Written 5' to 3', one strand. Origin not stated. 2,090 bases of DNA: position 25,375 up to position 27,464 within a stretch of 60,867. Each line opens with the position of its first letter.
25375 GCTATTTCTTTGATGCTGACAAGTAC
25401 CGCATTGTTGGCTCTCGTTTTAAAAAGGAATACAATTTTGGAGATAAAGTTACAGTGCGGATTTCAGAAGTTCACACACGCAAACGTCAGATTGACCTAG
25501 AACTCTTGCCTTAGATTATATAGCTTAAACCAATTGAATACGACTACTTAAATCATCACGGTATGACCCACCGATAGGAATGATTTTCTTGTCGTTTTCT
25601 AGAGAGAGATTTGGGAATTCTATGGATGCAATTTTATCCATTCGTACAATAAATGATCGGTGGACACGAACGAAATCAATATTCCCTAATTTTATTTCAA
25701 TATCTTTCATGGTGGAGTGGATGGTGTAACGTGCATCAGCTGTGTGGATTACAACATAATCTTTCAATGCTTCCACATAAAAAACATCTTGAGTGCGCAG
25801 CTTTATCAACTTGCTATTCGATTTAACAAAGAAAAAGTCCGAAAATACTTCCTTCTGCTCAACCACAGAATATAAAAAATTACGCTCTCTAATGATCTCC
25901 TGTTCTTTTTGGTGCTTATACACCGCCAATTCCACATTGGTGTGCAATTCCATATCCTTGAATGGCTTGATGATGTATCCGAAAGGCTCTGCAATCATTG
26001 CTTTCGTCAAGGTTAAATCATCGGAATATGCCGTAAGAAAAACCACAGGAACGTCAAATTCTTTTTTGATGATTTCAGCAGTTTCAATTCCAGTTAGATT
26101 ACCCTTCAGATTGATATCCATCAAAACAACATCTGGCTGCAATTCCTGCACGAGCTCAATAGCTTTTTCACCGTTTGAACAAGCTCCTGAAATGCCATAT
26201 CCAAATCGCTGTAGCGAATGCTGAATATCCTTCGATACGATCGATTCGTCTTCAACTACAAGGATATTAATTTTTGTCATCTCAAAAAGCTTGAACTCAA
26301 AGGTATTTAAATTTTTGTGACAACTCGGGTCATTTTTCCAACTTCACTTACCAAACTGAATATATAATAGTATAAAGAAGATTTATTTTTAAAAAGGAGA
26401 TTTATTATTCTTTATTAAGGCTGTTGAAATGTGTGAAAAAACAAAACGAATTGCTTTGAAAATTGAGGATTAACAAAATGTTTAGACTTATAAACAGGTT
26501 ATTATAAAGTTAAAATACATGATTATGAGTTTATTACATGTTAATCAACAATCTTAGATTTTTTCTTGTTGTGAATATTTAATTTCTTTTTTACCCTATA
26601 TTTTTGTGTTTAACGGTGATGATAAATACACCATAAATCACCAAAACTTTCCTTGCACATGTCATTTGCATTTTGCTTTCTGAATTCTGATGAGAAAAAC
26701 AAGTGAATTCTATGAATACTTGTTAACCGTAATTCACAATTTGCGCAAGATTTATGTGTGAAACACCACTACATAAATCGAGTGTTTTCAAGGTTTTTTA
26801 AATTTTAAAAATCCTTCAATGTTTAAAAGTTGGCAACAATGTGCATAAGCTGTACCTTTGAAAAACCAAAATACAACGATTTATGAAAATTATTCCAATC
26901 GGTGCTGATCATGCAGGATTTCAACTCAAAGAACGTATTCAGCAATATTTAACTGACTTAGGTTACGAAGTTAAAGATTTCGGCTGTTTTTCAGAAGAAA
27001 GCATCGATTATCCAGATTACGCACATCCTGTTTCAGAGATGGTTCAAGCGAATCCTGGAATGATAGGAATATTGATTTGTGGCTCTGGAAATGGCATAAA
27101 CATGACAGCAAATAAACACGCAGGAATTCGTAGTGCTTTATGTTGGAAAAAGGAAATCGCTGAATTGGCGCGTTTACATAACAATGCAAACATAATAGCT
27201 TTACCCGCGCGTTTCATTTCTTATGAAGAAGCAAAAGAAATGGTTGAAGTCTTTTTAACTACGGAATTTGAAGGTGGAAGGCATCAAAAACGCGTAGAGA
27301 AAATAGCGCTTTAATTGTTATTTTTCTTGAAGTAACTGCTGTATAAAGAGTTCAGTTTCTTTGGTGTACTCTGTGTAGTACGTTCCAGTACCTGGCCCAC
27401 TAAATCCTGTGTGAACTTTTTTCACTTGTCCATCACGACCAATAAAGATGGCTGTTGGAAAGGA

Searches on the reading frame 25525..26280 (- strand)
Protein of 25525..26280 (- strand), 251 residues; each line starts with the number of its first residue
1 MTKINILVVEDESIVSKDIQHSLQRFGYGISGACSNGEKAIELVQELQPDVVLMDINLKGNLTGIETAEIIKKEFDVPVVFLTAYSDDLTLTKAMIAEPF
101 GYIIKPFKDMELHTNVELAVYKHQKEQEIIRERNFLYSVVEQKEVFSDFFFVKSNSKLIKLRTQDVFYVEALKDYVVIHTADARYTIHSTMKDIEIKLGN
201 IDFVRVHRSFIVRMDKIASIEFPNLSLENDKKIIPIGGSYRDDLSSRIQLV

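Call 99: search_protein_families(library=pfam, proteins=[window:25525-26280:-], max_evalue=0.001)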
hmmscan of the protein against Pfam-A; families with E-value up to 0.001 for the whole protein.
window:25525-26280:- (251 aa): 2 families
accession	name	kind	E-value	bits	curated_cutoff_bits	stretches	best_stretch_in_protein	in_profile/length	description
PF00072.30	Response_reg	-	2.5e-23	82.8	30.2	1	6-116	1-110/111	Response regulator receiver domain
PF04397.21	LytTR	-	6.8e-20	71.6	22.6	1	157-248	2-97/98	LytTr DNA-binding domain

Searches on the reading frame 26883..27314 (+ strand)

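Call 99: search_protein_families(library=pfam, proteins=[window:26883-27314:+], max_evalue=0.001)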
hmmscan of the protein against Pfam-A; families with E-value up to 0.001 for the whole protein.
window:26883-27314:+ (143 aa): 1 family
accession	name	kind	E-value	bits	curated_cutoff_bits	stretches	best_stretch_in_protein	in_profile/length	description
PF02502.23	LacAB_rpiB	-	2.5e-58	196.4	24.7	1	4-141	1-138/138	Ribose/Galactose Isomerase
